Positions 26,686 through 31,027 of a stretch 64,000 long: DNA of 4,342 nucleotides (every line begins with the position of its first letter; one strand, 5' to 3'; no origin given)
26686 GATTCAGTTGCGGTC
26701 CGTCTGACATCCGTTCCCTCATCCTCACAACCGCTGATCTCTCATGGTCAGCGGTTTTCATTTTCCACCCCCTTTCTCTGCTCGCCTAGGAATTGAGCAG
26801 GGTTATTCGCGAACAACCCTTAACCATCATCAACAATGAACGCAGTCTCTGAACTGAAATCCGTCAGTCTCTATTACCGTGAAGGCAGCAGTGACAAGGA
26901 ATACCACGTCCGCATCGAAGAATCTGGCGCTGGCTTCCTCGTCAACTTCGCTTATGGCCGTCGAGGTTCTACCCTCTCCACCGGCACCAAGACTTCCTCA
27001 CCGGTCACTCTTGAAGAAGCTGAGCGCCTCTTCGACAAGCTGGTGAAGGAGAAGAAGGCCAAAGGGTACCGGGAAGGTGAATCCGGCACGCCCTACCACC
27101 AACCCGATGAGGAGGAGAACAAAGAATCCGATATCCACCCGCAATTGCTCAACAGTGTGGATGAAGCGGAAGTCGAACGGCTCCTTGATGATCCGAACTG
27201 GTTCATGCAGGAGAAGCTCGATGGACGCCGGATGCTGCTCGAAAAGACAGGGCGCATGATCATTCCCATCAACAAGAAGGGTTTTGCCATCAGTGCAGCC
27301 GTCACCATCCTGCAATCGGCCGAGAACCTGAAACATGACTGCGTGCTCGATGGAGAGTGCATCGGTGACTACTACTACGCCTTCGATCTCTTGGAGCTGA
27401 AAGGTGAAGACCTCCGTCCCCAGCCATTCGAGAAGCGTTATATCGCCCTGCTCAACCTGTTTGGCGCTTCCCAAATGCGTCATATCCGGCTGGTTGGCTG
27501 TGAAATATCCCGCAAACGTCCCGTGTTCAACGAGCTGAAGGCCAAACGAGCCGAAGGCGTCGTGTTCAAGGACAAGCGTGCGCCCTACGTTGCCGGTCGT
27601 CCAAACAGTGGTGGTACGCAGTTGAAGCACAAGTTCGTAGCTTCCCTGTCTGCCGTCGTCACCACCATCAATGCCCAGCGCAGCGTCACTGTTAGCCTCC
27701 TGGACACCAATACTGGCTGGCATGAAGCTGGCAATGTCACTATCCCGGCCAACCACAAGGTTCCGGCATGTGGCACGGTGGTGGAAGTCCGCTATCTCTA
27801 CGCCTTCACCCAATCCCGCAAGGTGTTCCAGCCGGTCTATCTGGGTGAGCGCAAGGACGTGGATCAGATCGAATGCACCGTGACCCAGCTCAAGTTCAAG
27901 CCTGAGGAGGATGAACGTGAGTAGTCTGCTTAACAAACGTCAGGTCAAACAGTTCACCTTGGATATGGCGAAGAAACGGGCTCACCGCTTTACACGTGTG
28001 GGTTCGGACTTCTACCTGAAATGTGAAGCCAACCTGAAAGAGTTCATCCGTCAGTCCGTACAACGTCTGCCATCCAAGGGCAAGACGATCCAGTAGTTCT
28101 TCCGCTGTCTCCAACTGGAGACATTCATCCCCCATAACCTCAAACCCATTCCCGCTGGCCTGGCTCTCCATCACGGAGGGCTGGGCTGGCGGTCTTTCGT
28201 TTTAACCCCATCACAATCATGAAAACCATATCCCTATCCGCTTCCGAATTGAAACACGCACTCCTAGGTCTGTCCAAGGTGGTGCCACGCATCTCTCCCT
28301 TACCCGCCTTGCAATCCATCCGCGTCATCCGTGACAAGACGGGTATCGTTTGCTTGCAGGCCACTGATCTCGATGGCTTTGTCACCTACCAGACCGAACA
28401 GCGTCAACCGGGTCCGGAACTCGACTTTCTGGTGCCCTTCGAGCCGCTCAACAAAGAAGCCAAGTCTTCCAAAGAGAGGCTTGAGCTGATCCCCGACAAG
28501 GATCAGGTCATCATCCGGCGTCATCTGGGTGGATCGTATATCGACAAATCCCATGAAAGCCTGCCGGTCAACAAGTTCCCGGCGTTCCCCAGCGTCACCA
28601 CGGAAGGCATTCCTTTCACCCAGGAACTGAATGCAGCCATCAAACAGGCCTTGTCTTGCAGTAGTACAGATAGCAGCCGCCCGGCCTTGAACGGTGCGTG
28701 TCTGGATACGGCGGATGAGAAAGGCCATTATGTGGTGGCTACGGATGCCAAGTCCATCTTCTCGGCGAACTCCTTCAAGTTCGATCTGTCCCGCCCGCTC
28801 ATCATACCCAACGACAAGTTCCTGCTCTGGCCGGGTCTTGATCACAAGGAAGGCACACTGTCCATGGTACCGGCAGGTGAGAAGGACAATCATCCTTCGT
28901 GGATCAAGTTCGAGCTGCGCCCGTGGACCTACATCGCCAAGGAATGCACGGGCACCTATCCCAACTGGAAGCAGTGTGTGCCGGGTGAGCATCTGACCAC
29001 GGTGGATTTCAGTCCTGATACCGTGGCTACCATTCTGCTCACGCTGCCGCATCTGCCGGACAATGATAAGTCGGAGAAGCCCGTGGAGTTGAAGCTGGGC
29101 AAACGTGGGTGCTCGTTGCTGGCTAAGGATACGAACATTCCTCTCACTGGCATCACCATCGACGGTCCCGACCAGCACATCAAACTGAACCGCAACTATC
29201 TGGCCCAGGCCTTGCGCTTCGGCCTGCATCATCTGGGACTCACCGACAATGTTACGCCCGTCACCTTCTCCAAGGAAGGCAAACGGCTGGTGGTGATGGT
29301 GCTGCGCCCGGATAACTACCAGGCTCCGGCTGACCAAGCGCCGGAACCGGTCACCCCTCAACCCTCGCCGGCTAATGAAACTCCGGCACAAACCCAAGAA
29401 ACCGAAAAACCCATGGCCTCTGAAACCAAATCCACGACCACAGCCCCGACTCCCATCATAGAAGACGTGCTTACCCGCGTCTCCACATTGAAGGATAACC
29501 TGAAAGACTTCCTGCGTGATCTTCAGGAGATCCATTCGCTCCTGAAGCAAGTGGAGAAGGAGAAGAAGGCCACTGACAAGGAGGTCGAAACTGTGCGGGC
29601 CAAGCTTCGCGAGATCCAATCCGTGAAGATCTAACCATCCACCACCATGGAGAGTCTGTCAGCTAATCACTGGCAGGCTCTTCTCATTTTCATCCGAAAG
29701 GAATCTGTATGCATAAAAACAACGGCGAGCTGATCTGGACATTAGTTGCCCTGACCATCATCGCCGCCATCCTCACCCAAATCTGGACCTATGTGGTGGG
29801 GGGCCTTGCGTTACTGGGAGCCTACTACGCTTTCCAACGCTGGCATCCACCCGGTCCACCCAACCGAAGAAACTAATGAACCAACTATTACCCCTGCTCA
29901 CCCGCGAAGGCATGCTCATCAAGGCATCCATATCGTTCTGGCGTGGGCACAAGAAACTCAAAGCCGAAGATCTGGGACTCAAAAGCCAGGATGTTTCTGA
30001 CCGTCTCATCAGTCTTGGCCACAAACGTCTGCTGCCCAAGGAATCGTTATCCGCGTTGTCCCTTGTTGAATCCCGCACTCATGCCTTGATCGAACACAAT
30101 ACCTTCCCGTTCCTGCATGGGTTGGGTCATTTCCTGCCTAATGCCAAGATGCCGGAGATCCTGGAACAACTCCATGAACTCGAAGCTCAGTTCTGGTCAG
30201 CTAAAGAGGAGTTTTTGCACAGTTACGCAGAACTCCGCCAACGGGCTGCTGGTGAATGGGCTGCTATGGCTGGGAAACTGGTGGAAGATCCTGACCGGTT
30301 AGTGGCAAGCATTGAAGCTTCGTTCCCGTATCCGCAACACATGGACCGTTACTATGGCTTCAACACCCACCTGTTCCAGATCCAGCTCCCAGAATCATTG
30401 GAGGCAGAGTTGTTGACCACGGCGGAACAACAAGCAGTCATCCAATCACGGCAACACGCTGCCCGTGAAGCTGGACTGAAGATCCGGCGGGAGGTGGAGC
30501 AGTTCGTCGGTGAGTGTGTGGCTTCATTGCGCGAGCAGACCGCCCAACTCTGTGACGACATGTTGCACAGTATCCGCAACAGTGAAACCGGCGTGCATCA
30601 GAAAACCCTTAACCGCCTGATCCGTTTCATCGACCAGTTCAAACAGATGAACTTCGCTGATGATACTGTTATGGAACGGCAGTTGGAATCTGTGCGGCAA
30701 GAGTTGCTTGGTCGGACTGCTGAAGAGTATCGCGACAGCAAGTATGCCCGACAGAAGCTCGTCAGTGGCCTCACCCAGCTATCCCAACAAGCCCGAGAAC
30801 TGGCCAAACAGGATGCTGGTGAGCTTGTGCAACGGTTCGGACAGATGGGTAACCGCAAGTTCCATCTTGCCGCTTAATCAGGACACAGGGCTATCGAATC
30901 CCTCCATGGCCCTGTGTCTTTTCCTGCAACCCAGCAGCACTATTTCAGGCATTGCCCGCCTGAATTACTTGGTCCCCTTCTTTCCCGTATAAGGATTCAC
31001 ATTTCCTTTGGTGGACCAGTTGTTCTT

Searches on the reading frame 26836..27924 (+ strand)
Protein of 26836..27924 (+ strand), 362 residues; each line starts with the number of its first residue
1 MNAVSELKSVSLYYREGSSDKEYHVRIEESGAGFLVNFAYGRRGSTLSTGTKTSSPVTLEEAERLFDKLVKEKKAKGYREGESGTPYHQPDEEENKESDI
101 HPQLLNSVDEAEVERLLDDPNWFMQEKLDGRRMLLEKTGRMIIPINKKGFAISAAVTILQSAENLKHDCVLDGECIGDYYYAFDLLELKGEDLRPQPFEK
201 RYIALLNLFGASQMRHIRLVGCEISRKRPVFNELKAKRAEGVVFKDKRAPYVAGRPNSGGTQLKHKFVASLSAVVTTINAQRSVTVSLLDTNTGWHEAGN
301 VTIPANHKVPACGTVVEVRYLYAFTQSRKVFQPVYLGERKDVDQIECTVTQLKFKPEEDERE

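Call 85: search_protein_families(library=pfam, proteins=[window:26836-27924:+], max_evalue=0.001)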
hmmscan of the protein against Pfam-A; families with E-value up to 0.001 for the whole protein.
window:26836-27924:+ (362 aa): 4 families
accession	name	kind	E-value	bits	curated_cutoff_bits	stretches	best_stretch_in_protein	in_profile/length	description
PF01068.26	DNA_ligase_A_M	-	3.4e-10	40.4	26.2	1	179-256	116-196/204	ATP dependent DNA ligase domain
PF05406.20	WGR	-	2.5e-07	31.1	22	1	17-83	12-77/79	WGR domain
PF09414.15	RNA_ligase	-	1.2e-06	29.2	27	1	122-249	3-160/171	RNA ligase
PF01331.24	mRNA_cap_enzyme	-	0.00074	19.8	29.6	0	112-205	8-117/194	mRNA capping enzyme, catalytic domain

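Call 88: search_protein_families(library=padloc, proteins=[window:26836-27924:+], max_evalue=0.00001)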
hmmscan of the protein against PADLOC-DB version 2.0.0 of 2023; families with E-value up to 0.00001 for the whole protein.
window:26836-27924:+ (362 aa): 2 families
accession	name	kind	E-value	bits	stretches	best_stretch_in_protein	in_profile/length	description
PDLC02973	WGR_XIII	-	1.5e-31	107.7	1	8-124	5-111/973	-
PDLC02920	HEAT-ARM_XIII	-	1.4e-14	52.1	1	231-355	237-359/370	-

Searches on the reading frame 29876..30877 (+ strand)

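Call 85: search_protein_families(library=pfam, proteins=[window:29876-30877:+], max_evalue=0.001)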
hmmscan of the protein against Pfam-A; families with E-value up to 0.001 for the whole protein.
window:29876-30877:+ (333 aa): 2 families
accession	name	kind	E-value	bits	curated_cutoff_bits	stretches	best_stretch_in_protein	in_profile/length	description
PF11348.13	DUF3150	-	2.1e-25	90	24.9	1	13-265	5-220/257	Protein of unknown function (DUF3150)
PF17075.10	RRT14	-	0.0003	21.4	27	1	231-292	96-158/196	Regular of rDNA transcription protein 14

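Call 88: search_protein_families(library=padloc, proteins=[window:29876-30877:+], max_evalue=0.00001)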
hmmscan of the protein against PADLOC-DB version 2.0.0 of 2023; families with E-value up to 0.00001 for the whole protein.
window:29876-30877:+ (333 aa): 0 families
